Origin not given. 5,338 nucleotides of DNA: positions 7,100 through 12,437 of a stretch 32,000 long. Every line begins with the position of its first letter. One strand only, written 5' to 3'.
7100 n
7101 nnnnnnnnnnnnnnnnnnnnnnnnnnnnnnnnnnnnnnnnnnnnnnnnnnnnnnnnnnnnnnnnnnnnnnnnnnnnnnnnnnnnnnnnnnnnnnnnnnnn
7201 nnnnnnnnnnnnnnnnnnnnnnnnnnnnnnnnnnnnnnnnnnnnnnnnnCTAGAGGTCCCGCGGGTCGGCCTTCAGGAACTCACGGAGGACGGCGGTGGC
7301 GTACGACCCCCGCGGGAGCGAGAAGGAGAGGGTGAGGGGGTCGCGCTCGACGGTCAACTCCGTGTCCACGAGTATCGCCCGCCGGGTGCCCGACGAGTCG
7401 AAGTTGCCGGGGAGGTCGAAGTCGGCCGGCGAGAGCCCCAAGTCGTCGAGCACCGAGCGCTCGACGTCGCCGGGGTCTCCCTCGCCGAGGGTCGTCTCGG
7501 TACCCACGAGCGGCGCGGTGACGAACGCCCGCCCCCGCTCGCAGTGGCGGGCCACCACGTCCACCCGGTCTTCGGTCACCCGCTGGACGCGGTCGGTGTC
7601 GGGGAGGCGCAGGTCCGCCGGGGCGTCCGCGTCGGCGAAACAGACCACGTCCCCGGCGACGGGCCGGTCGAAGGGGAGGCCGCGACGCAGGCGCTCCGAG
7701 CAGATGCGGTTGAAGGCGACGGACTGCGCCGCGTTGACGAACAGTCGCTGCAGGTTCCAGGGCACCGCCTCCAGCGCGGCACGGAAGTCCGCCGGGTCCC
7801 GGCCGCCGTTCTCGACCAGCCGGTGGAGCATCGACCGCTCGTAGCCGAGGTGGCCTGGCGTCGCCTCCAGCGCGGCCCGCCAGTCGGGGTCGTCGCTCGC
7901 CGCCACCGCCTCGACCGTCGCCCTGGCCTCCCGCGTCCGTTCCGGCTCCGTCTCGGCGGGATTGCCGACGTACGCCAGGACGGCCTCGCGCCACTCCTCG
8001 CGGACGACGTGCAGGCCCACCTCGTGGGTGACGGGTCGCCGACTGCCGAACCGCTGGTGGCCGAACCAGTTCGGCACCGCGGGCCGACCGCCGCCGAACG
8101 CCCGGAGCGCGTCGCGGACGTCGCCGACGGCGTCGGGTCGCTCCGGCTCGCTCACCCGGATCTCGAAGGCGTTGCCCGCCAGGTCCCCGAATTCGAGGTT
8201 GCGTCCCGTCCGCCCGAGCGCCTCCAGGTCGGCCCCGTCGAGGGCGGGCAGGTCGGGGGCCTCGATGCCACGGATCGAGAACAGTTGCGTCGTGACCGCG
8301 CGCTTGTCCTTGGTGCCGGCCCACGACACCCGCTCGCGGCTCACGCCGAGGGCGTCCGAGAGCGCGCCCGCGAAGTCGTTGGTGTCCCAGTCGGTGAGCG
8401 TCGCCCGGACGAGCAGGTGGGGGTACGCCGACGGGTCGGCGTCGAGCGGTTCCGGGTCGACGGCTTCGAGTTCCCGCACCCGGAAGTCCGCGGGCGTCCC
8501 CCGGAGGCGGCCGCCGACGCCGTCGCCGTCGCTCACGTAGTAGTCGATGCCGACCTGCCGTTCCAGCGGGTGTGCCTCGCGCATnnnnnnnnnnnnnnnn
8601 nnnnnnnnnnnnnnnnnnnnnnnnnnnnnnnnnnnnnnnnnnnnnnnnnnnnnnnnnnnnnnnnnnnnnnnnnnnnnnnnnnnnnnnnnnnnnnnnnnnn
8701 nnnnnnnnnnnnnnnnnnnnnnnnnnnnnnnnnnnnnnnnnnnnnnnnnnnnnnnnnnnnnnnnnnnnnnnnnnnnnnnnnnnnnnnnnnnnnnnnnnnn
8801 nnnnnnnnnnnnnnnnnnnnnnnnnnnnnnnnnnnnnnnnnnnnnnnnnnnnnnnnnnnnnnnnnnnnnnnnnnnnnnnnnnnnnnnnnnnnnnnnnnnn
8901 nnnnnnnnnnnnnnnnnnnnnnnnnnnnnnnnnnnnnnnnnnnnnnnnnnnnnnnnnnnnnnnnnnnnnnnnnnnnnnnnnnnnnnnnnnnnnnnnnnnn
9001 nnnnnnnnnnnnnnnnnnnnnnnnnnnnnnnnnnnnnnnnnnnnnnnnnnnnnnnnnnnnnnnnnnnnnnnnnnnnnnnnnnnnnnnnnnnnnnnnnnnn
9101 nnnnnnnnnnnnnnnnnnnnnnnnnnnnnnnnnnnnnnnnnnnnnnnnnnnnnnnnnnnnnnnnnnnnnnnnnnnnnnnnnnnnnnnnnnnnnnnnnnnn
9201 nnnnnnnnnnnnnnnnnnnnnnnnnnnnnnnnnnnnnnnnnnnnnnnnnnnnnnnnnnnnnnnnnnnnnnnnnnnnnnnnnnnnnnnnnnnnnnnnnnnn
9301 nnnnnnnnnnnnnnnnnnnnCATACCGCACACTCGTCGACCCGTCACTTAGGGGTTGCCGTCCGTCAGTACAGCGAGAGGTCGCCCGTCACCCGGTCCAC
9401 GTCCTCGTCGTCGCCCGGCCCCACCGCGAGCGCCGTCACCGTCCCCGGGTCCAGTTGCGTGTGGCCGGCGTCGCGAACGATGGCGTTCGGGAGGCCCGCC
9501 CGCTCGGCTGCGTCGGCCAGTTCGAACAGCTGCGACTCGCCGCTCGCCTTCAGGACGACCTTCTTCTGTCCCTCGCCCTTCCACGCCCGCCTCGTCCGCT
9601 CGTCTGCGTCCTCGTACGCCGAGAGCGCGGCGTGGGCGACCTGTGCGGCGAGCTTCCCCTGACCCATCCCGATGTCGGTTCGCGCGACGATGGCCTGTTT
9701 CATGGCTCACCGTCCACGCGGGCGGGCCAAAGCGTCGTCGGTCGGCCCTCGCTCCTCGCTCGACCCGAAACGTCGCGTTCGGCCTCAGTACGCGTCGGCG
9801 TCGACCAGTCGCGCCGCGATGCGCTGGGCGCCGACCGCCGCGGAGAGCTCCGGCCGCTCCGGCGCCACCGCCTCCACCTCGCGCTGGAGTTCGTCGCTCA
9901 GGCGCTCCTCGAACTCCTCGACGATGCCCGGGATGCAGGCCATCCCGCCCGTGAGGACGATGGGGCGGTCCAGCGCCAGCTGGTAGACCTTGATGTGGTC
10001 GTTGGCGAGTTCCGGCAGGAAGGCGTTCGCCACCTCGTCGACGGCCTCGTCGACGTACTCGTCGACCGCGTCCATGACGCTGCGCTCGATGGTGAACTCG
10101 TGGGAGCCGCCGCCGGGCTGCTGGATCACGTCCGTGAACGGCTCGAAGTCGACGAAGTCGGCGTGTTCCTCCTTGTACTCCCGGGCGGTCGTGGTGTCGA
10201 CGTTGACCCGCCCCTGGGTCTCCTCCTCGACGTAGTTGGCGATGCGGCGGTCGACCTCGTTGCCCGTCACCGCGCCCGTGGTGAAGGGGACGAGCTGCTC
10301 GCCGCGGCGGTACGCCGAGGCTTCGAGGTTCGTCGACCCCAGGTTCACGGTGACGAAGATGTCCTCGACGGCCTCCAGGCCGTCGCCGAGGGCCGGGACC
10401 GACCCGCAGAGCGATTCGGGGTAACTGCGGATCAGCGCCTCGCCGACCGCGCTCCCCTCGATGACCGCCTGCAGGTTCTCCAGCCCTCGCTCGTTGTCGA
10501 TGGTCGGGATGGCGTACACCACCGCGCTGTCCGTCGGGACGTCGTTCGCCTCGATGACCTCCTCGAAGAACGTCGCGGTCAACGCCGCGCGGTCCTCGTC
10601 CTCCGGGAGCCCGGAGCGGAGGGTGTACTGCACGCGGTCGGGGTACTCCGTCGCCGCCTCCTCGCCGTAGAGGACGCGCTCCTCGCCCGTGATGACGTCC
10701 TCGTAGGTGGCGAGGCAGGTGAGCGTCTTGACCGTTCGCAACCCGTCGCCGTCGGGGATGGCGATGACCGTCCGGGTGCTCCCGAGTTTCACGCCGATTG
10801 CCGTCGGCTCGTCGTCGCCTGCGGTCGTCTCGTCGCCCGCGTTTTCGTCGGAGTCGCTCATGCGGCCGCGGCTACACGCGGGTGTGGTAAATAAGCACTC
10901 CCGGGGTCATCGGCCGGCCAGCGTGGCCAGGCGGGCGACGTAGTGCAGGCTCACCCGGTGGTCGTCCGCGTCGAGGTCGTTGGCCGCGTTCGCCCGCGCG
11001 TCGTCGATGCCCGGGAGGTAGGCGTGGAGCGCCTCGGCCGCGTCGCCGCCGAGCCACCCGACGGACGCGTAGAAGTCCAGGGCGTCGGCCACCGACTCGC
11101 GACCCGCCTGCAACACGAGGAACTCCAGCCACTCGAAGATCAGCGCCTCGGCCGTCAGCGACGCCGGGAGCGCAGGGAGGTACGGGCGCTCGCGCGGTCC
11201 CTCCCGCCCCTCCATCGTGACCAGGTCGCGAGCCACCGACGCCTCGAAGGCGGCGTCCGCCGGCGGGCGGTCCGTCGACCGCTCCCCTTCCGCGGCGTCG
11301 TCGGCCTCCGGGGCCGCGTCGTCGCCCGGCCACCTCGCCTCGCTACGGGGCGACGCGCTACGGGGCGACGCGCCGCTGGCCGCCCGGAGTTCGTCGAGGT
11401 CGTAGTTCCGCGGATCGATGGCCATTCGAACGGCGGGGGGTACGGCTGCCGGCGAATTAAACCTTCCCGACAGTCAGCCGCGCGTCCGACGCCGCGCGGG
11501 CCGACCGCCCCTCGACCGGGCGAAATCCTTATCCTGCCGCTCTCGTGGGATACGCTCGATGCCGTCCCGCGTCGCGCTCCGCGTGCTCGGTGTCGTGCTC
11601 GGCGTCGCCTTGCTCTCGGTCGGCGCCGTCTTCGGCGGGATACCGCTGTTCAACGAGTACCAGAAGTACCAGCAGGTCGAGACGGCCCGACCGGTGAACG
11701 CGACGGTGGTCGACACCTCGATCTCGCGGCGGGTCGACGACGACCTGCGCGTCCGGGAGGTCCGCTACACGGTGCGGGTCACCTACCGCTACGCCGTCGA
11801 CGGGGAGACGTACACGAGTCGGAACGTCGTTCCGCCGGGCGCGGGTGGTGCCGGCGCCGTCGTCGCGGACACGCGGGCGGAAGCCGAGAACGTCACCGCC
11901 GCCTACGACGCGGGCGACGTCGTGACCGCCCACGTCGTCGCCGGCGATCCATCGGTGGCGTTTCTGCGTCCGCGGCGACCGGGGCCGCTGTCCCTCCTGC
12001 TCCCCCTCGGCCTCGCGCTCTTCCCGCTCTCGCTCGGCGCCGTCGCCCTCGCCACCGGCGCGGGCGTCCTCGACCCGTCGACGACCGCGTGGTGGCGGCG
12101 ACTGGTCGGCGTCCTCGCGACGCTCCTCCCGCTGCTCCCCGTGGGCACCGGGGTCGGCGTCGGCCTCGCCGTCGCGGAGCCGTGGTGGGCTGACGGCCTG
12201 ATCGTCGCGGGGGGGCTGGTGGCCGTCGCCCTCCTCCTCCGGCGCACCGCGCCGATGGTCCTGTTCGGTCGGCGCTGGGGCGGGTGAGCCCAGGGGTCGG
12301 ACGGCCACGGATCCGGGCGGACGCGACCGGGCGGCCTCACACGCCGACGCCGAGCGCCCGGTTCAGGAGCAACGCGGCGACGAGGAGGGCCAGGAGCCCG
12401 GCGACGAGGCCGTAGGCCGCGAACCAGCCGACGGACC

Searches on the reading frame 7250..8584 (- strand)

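Call 51: search_protein_families(library=pfam, proteins=[window:7250-8584:-], max_evalue=0.00001)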
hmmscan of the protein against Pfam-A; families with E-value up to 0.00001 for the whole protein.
window:7250-8584:- (444 aa): 1 family
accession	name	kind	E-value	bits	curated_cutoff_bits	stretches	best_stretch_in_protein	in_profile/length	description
PF01142.23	TruD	-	2.2e-135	452.2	27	1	10-436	1-412/412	tRNA pseudouridine synthase D (TruD)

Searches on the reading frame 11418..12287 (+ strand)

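Call 51: search_protein_families(library=pfam, proteins=[window:11418-12287:+], max_evalue=0.00001)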
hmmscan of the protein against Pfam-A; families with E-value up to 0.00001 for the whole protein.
window:11418-12287:+ (289 aa): 1 family
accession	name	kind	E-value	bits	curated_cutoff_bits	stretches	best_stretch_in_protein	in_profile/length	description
PF12158.14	DUF3592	-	2.3e-07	31.8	25.3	1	93-186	1-82/84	Domain of unknown function (DUF3592)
